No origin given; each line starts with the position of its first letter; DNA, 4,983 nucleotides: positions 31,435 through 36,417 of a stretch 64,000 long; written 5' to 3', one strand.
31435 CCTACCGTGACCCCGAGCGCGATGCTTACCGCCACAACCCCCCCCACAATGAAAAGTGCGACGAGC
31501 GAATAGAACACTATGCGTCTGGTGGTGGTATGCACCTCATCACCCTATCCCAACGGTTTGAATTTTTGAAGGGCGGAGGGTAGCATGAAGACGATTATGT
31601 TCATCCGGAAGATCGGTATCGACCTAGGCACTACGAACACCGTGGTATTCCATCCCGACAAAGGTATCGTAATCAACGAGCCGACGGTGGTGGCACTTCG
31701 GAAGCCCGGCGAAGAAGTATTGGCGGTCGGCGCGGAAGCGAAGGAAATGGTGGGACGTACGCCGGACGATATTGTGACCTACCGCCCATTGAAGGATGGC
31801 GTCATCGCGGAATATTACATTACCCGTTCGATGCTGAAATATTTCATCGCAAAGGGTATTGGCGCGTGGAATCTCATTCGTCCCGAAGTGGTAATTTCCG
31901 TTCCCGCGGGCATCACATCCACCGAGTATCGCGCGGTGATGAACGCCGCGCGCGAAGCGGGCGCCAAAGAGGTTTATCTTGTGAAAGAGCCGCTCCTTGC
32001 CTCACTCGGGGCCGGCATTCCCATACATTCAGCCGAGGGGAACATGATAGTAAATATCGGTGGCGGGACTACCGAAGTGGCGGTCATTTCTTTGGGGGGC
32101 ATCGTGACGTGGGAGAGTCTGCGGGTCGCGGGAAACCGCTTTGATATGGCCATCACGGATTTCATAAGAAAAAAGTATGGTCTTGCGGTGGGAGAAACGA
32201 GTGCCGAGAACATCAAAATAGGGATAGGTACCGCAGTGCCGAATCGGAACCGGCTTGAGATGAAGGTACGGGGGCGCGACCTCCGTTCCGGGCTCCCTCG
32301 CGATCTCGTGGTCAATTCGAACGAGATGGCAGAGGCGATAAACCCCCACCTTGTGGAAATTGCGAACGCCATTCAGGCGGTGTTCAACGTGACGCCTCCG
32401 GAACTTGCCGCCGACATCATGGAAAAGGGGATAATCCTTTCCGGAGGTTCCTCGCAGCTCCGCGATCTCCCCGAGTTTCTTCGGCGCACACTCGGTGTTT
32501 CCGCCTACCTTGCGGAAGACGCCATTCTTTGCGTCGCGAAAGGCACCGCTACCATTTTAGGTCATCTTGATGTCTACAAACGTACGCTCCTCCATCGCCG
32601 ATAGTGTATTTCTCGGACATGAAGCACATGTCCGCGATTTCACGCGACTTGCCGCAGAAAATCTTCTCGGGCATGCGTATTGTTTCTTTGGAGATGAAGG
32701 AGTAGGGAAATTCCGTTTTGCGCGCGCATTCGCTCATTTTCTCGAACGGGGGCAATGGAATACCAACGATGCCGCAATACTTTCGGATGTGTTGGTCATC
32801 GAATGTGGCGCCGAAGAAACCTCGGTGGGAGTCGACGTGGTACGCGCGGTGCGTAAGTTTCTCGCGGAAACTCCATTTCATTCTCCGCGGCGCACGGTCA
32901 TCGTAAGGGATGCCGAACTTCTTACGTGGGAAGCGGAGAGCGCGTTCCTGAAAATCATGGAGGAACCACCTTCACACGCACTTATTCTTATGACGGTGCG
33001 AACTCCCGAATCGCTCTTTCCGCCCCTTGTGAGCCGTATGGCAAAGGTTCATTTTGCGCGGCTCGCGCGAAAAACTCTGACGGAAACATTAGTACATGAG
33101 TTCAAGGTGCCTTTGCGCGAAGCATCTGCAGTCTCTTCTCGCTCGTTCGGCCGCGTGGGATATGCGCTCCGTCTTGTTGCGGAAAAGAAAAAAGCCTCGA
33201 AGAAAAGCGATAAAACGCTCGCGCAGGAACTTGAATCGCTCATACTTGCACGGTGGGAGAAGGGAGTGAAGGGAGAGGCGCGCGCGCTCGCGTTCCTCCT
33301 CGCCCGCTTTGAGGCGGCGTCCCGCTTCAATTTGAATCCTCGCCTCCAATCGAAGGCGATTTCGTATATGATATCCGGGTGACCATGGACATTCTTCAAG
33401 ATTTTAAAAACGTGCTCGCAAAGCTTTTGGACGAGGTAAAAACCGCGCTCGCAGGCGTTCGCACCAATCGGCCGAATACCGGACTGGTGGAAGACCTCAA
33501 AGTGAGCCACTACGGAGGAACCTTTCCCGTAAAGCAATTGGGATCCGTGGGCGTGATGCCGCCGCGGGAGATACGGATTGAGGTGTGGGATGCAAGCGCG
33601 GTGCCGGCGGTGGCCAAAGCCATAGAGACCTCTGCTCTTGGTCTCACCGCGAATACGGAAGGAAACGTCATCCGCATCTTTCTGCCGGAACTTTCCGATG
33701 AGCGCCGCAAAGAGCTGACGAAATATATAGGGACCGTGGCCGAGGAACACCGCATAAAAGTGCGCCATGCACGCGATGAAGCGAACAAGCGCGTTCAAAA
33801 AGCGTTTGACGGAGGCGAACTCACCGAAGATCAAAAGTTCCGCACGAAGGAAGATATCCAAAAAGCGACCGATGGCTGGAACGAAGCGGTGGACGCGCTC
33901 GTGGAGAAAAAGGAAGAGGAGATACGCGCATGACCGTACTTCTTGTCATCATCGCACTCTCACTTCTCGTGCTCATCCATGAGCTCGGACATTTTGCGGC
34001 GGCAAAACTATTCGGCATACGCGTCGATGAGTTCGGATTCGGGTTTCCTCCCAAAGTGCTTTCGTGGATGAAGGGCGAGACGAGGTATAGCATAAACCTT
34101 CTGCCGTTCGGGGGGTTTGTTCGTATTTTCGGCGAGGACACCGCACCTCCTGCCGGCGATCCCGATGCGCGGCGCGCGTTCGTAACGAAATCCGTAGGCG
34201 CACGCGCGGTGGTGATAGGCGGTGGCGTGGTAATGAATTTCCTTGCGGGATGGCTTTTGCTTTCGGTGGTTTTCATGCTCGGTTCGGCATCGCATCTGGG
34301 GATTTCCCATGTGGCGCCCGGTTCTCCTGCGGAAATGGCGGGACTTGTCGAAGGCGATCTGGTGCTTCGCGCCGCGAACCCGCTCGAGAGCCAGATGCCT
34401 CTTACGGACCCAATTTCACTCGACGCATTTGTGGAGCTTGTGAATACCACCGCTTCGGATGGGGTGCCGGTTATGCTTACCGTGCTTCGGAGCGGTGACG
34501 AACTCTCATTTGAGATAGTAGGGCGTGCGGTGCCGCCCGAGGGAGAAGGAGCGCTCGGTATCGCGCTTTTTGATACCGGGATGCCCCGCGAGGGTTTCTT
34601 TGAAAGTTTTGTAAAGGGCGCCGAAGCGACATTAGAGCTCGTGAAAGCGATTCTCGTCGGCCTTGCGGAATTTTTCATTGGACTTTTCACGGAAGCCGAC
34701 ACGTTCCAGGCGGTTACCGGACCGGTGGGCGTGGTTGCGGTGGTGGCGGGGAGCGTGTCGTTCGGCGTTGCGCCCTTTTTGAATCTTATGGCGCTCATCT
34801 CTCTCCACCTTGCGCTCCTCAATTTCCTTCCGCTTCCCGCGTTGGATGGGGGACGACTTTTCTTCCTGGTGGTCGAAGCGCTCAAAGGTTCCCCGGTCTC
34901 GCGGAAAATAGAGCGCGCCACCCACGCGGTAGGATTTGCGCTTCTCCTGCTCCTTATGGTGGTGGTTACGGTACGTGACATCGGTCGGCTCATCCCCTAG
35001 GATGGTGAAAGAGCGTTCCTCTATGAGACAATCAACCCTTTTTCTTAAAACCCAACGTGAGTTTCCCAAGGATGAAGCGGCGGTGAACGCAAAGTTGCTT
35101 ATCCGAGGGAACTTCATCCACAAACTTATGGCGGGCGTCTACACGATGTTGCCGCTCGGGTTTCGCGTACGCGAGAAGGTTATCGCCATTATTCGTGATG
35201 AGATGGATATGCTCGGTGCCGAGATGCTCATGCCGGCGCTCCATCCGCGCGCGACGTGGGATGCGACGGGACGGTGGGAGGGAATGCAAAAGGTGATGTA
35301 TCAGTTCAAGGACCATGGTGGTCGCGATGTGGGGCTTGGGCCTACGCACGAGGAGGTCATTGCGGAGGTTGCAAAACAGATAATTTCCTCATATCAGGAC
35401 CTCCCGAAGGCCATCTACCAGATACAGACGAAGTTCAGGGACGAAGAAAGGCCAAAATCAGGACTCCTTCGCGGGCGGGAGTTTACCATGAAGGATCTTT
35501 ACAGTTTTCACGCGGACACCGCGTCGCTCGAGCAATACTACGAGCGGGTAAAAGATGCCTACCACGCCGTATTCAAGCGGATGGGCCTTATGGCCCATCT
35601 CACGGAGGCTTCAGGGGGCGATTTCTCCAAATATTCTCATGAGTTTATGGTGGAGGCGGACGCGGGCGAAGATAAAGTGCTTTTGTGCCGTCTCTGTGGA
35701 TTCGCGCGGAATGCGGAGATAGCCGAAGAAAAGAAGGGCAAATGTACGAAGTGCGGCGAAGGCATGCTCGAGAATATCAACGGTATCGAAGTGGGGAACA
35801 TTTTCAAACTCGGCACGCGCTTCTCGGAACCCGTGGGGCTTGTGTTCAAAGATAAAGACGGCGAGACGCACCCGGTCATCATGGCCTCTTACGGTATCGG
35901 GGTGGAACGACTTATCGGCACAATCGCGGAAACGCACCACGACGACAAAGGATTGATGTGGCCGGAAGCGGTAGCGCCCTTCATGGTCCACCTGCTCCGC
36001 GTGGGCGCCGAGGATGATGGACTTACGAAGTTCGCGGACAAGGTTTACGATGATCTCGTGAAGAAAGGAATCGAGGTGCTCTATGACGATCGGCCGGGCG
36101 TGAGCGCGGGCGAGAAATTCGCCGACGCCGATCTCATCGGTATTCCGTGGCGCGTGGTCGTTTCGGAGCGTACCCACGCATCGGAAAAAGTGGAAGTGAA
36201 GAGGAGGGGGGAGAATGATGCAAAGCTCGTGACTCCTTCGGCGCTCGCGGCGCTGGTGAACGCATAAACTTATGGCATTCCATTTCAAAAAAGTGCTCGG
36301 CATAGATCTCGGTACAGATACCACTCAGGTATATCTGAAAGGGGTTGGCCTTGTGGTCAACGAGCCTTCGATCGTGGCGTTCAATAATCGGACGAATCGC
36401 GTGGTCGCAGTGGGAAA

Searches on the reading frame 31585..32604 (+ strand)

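Call 83: search_protein_families(library=pfam, proteins=[window:31585-32604:+], max_evalue=0.00001)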
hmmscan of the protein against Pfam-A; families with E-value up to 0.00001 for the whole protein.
window:31585-32604:+ (339 aa): 3 families
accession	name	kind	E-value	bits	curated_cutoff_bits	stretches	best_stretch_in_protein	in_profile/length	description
PF06723.19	MreB_Mbl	-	8.9e-125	416.3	27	1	9-330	3-324/327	MreB/Mbl protein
PF00012.26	HSP70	-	2.5e-10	39.6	20.6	1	101-200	135-240/599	Hsp70 protein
PF14450.12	FtsA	-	6.9e-10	39.8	31.8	1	155-311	2-111/127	Cell division protein FtsA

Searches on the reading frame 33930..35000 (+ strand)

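Call 83: search_protein_families(library=pfam, proteins=[window:33930-35000:+], max_evalue=0.00001)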
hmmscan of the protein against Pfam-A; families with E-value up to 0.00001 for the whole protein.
window:33930-35000:+ (356 aa): 1 family
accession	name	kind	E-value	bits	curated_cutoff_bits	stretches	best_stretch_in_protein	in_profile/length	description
PF02163.28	Peptidase_M50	-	1.1e-53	182.3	27.2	1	6-342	2-221/221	Peptidase family M50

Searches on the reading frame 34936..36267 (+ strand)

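Call 83: search_protein_families(library=pfam, proteins=[window:34936-36267:+], max_evalue=0.00001)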
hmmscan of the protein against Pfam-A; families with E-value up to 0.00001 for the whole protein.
window:34936-36267:+ (443 aa): 2 families
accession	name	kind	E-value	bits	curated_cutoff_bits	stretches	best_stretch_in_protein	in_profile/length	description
PF00587.30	tRNA-synt_2b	-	2.3e-30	106.4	29.3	1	122-333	1-178/179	tRNA synthetase class II core domain (G, H, P, S and T)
PF03129.25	HGTP_anticodon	-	2.7e-15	56.7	21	1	356-440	7-90/94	Anticodon binding domain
